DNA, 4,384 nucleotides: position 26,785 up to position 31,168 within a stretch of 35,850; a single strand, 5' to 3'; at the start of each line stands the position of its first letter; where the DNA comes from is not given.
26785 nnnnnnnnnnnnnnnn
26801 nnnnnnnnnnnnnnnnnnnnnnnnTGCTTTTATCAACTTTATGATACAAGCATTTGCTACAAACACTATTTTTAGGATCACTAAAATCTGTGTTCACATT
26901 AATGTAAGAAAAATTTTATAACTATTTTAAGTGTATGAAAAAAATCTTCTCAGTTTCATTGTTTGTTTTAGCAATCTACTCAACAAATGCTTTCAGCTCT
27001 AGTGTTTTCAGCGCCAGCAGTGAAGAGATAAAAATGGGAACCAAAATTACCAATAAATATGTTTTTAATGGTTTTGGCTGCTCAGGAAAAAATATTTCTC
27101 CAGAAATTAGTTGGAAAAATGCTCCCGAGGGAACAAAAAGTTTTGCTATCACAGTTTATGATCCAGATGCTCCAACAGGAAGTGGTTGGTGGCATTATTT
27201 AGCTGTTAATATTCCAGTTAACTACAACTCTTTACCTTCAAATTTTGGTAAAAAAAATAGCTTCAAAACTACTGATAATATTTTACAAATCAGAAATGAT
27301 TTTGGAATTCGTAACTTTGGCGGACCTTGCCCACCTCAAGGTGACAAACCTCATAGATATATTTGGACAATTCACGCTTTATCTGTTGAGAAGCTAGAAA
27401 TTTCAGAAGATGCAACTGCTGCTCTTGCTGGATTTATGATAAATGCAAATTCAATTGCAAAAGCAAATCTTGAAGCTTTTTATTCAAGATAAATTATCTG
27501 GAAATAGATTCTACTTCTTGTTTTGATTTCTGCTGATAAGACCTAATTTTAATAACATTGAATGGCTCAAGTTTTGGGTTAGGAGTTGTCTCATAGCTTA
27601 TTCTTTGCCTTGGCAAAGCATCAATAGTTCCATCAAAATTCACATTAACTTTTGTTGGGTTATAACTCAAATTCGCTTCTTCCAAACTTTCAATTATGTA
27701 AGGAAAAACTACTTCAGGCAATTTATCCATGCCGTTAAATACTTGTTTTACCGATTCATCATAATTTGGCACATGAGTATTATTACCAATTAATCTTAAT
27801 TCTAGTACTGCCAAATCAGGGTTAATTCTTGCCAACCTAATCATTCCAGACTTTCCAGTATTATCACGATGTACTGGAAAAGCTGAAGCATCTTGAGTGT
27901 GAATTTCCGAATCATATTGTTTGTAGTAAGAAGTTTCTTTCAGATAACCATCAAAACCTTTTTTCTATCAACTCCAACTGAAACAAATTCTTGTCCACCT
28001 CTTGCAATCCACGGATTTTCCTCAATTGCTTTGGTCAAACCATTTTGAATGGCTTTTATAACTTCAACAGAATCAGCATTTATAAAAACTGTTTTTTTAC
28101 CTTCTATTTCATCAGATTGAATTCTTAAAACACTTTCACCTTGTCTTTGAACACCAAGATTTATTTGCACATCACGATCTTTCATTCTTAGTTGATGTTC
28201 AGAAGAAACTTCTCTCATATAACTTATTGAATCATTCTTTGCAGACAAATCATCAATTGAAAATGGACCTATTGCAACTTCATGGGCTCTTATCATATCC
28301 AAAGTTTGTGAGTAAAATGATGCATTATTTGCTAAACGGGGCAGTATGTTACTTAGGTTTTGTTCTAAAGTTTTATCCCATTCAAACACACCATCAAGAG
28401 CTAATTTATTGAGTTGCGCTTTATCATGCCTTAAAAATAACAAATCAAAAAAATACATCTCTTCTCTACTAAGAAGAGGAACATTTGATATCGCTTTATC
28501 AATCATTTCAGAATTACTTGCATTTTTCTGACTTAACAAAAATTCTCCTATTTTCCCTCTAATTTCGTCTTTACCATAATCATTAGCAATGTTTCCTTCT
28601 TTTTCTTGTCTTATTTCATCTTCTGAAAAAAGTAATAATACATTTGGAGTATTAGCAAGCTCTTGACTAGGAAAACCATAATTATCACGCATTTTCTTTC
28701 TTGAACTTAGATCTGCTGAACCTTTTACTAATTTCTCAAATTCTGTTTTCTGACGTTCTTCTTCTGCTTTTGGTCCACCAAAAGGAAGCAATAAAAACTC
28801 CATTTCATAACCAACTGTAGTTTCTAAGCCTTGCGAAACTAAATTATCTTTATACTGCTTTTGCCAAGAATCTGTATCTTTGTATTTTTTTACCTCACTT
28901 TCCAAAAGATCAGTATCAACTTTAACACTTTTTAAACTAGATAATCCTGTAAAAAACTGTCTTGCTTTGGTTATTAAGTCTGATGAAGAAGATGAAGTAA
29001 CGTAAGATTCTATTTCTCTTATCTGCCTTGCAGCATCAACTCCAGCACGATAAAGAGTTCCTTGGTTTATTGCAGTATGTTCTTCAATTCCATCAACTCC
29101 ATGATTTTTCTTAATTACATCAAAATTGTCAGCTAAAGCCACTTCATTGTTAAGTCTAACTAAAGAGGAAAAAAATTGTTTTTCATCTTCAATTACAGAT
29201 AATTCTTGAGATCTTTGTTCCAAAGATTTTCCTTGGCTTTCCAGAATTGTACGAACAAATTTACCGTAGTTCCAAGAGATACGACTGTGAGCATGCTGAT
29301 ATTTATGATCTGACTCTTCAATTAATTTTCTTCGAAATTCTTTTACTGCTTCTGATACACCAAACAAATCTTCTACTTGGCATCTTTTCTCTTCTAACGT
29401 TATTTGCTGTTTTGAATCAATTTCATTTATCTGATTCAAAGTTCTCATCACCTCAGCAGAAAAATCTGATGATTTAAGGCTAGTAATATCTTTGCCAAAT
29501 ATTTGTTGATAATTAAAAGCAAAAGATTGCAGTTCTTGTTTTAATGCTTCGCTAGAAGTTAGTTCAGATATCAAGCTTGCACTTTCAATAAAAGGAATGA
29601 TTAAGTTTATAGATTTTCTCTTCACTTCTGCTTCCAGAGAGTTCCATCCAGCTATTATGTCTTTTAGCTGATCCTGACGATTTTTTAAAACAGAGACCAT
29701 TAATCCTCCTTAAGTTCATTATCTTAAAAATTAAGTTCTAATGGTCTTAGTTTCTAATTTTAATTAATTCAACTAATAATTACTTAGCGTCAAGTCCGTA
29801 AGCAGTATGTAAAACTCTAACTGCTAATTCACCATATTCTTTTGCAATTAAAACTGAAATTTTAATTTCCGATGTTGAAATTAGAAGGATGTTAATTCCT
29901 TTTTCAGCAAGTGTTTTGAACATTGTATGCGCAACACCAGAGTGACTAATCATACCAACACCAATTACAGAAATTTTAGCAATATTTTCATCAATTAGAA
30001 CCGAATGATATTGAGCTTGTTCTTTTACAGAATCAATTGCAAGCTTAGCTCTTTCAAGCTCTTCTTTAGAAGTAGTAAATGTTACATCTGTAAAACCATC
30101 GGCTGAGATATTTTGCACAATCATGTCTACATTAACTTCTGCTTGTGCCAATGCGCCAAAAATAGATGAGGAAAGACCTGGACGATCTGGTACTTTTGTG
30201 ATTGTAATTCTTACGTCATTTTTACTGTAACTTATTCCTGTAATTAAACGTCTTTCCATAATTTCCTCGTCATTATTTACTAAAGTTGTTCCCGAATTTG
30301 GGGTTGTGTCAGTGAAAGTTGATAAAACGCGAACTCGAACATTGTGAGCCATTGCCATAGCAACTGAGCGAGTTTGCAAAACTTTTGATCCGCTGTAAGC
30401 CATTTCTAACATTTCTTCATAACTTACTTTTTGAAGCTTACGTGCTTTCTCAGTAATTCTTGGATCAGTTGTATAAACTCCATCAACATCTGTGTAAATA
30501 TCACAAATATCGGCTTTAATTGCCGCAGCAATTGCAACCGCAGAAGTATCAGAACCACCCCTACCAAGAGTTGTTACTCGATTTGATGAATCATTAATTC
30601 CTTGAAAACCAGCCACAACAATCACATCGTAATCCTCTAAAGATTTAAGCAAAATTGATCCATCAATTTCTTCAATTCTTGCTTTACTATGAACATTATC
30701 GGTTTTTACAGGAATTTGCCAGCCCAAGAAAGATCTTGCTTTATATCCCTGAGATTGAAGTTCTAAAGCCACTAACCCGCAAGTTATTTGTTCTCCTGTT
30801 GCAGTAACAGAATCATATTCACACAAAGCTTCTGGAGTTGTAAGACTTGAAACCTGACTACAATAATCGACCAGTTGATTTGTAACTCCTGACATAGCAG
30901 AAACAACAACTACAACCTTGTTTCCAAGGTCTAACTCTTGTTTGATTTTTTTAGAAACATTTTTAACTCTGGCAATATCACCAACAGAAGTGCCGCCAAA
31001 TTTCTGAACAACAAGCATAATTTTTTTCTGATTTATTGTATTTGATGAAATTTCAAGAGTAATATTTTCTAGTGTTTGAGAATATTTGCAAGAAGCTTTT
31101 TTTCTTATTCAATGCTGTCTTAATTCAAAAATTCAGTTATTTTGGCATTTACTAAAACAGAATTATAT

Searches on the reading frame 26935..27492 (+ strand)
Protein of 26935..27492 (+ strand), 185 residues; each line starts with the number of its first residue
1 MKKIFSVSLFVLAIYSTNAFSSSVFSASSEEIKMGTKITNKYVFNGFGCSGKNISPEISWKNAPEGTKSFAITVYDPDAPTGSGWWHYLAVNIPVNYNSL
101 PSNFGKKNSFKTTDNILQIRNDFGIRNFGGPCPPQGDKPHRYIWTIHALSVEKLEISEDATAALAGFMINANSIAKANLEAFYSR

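Call 49: search_protein_families(library=pfam, proteins=[window:26935-27492:+], max_evalue=0.00001)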
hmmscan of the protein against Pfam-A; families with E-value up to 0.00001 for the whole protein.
window:26935-27492:+ (185 aa): 1 family
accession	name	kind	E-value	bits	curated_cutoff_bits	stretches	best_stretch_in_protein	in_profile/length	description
PF01161.25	PBP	-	4.3e-40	137.6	24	1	47-183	6-135/135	Phosphatidylethanolamine-binding protein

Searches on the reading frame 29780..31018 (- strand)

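Call 49: search_protein_families(library=pfam, proteins=[window:29780-31018:-], max_evalue=0.00001)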
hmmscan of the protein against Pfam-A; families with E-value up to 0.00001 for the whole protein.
window:29780-31018:- (412 aa): 4 families
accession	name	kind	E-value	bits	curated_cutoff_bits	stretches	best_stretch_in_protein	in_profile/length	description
PF00696.33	AA_kinase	-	2e-46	159.1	24.9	1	1-233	1-234/234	Amino acid kinase family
PF22468.2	ACT_9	-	8.7e-33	112.3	27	2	349-406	1-60/61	ACT domain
PF13840.12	ACT_7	-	6.5e-18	64.8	27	1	342-404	2-64/65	ACT domain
PF01842.31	ACT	-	6.6e-17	61.4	27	1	273-330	4-63/66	ACT domain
